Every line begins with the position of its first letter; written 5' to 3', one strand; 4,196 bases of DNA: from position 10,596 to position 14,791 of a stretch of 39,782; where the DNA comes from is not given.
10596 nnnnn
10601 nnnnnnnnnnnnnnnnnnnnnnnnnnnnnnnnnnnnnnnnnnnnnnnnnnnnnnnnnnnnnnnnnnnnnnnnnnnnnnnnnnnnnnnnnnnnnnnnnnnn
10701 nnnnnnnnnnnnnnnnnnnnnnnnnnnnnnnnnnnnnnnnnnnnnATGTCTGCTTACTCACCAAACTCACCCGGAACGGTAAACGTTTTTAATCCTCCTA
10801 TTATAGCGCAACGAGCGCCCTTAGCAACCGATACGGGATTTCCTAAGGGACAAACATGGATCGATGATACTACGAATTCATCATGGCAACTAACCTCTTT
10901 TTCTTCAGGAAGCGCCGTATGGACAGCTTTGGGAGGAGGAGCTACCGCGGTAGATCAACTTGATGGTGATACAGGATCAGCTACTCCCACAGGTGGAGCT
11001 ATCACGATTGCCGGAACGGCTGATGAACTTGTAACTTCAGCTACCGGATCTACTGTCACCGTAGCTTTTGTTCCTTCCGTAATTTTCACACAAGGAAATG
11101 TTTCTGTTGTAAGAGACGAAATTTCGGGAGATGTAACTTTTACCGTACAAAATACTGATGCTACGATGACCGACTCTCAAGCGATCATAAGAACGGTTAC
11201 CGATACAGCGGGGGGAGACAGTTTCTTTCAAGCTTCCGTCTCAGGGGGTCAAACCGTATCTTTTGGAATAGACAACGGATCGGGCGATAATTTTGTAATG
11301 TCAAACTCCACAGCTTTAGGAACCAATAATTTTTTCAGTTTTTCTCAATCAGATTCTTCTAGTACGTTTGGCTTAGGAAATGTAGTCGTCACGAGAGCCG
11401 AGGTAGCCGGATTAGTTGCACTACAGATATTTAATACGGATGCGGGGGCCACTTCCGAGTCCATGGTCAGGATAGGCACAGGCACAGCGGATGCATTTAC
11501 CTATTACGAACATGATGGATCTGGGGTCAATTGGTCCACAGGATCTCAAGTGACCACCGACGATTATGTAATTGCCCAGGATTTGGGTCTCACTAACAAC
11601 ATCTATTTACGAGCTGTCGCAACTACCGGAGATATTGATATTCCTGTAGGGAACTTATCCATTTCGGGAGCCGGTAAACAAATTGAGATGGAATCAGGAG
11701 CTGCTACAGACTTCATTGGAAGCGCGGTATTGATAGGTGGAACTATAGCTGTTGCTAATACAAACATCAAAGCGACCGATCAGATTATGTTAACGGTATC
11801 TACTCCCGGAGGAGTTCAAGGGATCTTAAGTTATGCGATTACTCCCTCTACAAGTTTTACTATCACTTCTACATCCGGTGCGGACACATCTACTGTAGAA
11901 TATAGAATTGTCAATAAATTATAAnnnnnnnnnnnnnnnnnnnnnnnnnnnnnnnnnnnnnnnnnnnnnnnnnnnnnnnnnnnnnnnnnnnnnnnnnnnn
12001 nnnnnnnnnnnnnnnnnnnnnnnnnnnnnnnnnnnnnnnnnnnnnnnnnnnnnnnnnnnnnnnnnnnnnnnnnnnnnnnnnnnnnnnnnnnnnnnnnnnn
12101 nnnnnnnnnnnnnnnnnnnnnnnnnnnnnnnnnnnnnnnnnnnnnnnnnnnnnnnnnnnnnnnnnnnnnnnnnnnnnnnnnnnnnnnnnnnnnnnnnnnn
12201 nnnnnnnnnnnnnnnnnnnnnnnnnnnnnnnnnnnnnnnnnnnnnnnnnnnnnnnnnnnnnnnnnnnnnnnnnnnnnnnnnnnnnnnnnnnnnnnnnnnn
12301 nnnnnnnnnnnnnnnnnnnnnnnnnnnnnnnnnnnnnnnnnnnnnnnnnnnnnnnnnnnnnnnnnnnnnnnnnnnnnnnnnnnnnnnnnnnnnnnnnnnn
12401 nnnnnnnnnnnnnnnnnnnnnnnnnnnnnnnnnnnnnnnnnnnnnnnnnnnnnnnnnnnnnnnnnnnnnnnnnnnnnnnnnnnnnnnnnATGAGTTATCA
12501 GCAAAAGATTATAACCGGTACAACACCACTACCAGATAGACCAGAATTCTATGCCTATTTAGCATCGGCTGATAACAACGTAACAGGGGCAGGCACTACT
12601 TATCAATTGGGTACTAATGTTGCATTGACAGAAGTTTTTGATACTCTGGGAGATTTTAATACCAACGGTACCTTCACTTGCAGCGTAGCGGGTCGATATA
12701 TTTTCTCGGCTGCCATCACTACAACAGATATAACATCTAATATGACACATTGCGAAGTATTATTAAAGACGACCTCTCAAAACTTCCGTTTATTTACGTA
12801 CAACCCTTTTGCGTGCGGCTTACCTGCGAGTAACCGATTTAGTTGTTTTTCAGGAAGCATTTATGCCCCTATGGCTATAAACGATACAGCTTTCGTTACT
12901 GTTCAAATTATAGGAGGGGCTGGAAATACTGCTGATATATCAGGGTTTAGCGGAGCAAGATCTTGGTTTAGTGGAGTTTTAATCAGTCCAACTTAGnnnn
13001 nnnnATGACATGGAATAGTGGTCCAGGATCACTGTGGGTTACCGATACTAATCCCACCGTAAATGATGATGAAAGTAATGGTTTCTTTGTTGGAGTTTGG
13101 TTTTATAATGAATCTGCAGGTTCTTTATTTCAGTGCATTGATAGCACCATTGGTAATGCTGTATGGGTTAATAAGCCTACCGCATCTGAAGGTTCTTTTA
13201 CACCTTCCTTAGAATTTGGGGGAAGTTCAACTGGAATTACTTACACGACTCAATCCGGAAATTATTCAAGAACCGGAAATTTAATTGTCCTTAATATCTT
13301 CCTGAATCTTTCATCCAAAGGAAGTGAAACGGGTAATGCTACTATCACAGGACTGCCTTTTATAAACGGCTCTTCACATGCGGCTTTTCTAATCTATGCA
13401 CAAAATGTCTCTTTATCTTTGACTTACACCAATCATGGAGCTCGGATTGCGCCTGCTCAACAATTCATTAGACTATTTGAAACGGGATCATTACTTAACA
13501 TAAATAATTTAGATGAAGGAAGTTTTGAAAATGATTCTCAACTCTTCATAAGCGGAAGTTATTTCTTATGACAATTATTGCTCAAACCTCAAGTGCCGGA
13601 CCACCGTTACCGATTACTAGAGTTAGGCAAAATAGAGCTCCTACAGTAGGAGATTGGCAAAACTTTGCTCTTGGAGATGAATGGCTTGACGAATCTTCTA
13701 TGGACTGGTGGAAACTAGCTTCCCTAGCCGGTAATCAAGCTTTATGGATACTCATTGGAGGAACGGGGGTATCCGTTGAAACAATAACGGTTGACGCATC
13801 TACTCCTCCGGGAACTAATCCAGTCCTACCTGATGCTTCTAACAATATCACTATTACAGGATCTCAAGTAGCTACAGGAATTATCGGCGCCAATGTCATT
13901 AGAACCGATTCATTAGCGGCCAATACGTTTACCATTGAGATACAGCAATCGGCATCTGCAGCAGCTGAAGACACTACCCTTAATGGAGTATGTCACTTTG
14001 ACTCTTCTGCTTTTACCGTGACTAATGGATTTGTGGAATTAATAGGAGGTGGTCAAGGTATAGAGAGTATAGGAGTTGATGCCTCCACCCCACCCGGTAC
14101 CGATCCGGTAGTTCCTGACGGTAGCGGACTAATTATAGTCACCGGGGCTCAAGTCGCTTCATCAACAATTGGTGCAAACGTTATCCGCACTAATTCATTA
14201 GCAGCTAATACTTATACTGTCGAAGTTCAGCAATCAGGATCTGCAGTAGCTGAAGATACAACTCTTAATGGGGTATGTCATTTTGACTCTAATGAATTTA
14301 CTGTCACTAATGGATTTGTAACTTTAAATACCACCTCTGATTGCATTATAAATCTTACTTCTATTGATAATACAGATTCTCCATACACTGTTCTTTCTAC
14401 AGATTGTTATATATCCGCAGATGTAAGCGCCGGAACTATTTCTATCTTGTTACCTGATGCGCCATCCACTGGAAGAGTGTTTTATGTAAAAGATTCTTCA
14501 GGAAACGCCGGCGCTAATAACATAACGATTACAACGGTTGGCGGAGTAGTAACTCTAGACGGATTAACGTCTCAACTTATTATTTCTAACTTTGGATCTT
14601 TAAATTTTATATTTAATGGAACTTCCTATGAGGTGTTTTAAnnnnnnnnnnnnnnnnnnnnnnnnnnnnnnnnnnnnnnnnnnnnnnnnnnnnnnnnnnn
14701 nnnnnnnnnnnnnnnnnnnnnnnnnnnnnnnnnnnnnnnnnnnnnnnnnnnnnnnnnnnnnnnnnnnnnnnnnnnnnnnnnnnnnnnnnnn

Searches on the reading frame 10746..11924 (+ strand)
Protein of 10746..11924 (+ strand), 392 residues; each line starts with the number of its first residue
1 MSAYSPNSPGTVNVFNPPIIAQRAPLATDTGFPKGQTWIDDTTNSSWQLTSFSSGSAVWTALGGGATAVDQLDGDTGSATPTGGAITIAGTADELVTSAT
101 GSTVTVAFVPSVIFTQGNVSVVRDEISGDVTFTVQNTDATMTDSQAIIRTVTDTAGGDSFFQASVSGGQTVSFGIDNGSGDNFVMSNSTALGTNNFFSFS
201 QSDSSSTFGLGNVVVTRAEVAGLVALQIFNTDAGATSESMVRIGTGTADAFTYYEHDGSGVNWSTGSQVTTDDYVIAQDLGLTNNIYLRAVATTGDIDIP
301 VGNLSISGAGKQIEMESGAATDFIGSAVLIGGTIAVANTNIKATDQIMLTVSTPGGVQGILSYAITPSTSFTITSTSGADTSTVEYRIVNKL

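Call 11: search_protein_families(library=phrogs, proteins=[window:10746-11924:+], max_evalue=0.001)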
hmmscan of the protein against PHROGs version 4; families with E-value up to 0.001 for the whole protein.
window:10746-11924:+ (392 aa): 1 family
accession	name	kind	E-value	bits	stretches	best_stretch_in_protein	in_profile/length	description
phrog_24355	-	moron, auxiliary metabolic gene and host takeover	7.6e-14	52.2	1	255-390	341-468/470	polysaccharide deacetylase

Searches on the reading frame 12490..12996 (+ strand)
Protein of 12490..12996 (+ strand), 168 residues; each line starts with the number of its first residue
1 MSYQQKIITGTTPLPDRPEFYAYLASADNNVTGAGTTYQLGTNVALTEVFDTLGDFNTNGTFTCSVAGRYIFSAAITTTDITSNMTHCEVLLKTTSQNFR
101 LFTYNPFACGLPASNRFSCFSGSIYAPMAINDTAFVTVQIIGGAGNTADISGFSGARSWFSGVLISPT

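Call 12: search_protein_families(library=phrogs, proteins=[window:12490-12996:+], max_evalue=0.001)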
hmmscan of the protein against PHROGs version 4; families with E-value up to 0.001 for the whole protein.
window:12490-12996:+ (168 aa): 1 family
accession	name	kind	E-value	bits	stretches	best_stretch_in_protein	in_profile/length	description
phrog_15750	-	unknown function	5.1e-07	31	1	14-166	27-168/168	-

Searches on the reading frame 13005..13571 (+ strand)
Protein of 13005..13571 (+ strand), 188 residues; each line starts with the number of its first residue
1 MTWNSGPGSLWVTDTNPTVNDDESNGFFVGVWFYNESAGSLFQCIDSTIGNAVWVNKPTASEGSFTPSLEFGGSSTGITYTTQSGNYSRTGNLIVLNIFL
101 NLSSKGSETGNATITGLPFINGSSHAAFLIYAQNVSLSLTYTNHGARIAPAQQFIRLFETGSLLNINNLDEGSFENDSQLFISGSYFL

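Call 12: search_protein_families(library=phrogs, proteins=[window:13005-13571:+], max_evalue=0.001)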
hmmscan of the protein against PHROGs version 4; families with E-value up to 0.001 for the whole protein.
window:13005-13571:+ (188 aa): 1 family
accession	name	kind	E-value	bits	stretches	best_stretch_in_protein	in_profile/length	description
phrog_17970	-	unknown function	1.8e-09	38.4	1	59-147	213-305/357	-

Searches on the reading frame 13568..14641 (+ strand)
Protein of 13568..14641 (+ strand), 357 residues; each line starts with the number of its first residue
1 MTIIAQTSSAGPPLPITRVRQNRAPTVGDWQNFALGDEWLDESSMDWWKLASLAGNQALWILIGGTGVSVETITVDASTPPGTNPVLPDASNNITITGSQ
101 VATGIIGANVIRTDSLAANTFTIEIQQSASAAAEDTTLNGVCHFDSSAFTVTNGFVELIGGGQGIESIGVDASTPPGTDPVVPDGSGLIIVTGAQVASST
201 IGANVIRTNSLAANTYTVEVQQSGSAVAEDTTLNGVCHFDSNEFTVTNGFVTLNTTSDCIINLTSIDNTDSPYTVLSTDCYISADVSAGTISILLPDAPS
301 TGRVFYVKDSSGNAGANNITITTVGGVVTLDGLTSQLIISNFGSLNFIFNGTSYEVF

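Call 12: search_protein_families(library=phrogs, proteins=[window:13568-14641:+], max_evalue=0.001)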
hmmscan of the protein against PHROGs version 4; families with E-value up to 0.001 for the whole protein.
window:13568-14641:+ (357 aa): 1 family
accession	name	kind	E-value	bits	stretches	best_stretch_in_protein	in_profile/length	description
phrog_972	-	tail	3.5e-06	26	1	271-355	101-187/1246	tail fiber protein proximal subunit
